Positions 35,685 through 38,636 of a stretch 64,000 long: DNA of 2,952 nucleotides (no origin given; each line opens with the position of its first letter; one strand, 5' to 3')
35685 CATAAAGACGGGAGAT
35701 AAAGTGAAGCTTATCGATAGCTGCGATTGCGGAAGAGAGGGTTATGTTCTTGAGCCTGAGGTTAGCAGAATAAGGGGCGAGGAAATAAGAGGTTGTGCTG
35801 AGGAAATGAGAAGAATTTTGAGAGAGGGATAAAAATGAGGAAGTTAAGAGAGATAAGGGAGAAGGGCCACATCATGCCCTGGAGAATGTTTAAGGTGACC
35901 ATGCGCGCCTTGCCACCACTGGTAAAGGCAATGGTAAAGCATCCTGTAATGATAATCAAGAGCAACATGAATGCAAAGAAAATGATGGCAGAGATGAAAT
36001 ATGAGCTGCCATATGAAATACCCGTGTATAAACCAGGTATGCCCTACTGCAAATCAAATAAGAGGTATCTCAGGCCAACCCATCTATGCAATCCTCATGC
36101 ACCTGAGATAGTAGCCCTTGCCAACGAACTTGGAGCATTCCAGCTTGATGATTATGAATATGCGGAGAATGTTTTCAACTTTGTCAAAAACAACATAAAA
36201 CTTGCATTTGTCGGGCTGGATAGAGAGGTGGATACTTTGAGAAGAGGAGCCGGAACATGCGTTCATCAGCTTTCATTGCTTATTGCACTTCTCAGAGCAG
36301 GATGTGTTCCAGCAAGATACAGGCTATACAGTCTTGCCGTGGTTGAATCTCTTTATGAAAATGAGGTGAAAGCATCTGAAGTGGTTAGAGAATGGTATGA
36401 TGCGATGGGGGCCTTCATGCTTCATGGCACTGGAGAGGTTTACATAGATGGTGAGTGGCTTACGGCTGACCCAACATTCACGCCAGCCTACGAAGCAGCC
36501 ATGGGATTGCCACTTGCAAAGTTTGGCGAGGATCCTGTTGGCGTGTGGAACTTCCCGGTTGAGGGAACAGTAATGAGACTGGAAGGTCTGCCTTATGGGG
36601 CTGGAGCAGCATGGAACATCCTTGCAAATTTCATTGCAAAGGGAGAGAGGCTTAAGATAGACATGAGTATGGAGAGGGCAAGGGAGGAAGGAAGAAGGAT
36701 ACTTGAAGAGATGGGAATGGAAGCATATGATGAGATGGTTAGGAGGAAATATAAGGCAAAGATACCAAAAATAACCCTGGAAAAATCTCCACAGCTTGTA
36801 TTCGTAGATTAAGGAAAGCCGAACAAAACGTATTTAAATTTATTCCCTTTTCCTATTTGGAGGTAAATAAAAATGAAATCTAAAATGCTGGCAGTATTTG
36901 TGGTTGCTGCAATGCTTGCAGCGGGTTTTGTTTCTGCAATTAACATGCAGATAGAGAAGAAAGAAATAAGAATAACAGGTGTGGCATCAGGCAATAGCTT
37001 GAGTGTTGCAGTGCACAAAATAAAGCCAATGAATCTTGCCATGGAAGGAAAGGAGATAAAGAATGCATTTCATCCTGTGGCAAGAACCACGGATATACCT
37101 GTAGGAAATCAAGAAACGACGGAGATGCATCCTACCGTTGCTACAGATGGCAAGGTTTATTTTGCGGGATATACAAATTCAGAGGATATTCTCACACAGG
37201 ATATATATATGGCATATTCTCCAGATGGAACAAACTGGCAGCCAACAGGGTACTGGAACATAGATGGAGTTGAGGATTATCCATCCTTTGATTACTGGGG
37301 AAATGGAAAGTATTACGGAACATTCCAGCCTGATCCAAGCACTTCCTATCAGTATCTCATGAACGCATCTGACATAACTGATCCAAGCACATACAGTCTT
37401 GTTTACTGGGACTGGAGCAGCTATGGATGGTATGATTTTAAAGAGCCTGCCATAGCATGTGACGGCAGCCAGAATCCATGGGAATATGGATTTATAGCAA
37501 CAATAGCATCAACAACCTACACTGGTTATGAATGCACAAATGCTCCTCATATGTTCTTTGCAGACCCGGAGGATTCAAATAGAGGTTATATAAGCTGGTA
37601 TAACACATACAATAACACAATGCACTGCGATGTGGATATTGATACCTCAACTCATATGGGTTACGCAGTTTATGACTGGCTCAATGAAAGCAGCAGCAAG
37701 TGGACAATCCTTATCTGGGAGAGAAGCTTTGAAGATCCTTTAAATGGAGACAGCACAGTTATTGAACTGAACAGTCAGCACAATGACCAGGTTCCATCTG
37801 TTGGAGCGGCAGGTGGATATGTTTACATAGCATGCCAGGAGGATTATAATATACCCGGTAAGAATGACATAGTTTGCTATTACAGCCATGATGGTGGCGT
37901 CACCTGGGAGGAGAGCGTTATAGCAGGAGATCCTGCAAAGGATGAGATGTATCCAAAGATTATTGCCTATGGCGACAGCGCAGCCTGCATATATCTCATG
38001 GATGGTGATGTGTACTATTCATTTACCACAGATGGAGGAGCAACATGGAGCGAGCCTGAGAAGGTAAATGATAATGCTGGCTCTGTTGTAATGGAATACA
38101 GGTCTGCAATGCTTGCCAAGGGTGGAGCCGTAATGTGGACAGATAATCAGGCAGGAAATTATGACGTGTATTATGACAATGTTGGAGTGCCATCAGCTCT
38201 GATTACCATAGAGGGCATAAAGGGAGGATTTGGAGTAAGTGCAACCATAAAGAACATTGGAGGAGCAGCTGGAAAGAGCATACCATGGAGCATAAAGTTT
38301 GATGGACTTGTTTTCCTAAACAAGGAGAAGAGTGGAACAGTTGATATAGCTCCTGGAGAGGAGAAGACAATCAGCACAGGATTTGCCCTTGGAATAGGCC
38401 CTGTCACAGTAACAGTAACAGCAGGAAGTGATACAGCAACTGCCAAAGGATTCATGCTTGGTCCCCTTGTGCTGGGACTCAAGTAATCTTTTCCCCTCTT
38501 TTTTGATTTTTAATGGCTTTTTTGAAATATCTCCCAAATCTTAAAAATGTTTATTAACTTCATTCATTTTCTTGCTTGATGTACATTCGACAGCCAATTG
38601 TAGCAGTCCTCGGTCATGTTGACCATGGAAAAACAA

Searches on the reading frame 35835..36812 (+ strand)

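Call 83: search_protein_families(library=pfam, max_evalue=0.00001, proteins=[window:35835-36812:+])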
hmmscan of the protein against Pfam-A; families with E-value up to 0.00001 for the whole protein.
window:35835-36812:+ (325 aa): 1 family
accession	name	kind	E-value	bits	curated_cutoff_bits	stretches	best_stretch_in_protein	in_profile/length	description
PF01841.26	Transglut_core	-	1.3e-09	38.8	23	1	94-213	2-108/108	Transglutaminase-like superfamily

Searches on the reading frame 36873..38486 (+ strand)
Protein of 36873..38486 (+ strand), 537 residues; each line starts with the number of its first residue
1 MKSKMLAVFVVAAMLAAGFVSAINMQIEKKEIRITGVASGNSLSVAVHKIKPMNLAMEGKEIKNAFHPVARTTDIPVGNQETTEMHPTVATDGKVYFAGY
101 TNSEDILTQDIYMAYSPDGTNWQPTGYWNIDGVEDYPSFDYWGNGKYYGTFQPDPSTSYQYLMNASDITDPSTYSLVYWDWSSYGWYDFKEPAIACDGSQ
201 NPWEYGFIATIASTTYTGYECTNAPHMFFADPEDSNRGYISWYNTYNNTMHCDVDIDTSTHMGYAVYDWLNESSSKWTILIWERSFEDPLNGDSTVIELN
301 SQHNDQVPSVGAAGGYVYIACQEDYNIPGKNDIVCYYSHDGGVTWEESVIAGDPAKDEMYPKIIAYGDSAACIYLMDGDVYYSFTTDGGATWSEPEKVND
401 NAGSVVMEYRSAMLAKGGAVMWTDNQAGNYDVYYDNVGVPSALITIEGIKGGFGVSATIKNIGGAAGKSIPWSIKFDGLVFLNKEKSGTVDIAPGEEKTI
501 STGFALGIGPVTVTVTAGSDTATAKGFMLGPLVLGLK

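Call 83: search_protein_families(library=pfam, max_evalue=0.00001, proteins=[window:36873-38486:+])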
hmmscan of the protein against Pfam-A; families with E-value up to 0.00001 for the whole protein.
window:36873-38486:+ (537 aa): 1 family
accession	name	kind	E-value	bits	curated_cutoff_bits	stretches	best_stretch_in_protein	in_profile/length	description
PF13088.12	BNR_2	-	6.5e-07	29.4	31.4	1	327-399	132-205/277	BNR repeat-like domain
